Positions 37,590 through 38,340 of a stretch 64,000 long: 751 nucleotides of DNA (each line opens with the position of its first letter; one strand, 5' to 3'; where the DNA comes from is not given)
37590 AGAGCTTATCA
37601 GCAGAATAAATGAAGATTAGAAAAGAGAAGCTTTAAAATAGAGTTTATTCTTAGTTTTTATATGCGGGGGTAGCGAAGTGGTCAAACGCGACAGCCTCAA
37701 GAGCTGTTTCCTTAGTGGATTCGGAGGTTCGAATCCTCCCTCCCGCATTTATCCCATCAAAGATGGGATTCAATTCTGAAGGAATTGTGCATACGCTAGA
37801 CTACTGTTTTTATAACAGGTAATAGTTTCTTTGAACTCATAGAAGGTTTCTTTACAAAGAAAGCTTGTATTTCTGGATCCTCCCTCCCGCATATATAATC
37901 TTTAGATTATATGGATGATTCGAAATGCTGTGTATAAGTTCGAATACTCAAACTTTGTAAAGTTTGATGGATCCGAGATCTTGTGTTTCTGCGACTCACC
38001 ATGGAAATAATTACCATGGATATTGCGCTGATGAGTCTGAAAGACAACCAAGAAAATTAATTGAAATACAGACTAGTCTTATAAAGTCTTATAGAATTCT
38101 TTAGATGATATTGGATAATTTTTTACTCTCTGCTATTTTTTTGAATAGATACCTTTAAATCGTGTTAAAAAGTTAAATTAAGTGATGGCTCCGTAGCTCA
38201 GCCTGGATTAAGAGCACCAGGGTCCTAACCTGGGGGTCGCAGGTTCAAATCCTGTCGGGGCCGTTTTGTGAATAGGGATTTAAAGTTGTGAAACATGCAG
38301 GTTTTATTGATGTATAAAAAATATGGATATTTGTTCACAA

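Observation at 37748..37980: tRNA-Leu(CAA) is followed by a structured 129-nt spacer, an exact 15-nt copy of its own 3' end, then an 89-nt element shared with another tRNA-Leu locus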

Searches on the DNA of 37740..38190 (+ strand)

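Call 35: search_rna_families(source=window, start=37740, end=38190, threshold=evalue, max_evalue=5)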
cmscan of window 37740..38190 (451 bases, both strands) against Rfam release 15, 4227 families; matches with E-value up to 5: 2.
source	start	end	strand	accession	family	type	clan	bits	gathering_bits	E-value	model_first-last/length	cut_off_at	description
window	38097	38150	+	RF01179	snoU83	Gene; snRNA; snoRNA; CD-box;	-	20.6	50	0.66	1-84/84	no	Small nucleolar RNA U83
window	38005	38058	+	RF01648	ceN65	Gene; snRNA; snoRNA; CD-box;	-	18.5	48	0.16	1-65/65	no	Caenorhabditis snoRNA ceN65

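Call 94: search_dna_similar(query=window:37748-37980:+, collection=plasmids, mode=distant, max_evalue=0.01, max_rows=10)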
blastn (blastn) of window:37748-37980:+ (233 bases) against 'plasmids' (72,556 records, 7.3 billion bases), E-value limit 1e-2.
No match.

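Call 95: search_dna_similar(query=window:37748-37980:+, collection=phages, mode=distant, max_evalue=0.01, max_rows=10)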
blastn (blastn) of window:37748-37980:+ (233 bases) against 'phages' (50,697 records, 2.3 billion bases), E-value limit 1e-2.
No match.

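Call 104: build_rna_model(alignment_id=A5, structure=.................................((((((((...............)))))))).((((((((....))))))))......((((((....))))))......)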
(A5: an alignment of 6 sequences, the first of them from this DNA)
Model R1 built from alignment A5 (6 sequences, 113 columns); structure: as given.
model positions 103; base pairs 22; branch points 2; effective number of sequences 1.79; information 0.59 bits per position. Calibrated on 0.2 Mb of random sequence (short: E-values are rough).
structure used (alignment columns):
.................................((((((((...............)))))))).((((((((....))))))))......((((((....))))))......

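Call 105: search_with_rna_model(model_id=R1, sources=[window, L002, L003, L004, L005, L006, L007, L010, L013, L019, L028, L033, L034, L035, L038], max_evalue=1)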
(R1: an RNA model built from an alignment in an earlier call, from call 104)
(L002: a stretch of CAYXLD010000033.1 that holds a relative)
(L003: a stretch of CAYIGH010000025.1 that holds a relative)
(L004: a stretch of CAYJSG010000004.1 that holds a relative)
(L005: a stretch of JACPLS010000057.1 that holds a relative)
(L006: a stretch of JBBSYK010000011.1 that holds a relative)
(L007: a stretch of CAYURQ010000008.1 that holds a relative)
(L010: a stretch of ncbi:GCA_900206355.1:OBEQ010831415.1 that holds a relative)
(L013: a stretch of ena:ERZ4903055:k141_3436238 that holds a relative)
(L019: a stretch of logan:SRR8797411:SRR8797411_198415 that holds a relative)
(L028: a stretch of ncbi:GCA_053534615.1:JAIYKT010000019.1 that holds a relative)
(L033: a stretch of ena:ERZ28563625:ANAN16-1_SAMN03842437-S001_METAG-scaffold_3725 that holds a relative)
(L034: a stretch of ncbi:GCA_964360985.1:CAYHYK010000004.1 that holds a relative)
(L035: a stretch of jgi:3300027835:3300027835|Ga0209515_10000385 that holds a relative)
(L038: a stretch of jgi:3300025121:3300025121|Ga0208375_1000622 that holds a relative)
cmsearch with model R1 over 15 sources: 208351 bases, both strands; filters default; matches with E-value up to 1: 10.
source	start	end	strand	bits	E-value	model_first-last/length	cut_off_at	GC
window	16227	16328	-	117.3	2.4e-25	1-103/103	no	0.34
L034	8291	8392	-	111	7.7e-24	1-103/103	no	0.33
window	37892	37993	+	103.5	5e-22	1-103/103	no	0.32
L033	12589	12699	+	97.9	1.1e-20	1-103/103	no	0.34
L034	16759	16858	-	96.7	2.1e-20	1-103/103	no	0.33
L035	8710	8817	-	88.8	1.7e-18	1-103/103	no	0.4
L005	6795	6864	-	16.7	0.38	1-103/103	no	0.27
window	16196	16273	+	16.4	0.44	1-103/103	no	0.41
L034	8260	8336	+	15.9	0.59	1-103/103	no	0.36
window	37836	37913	-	15.1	0.92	1-103/103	no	0.35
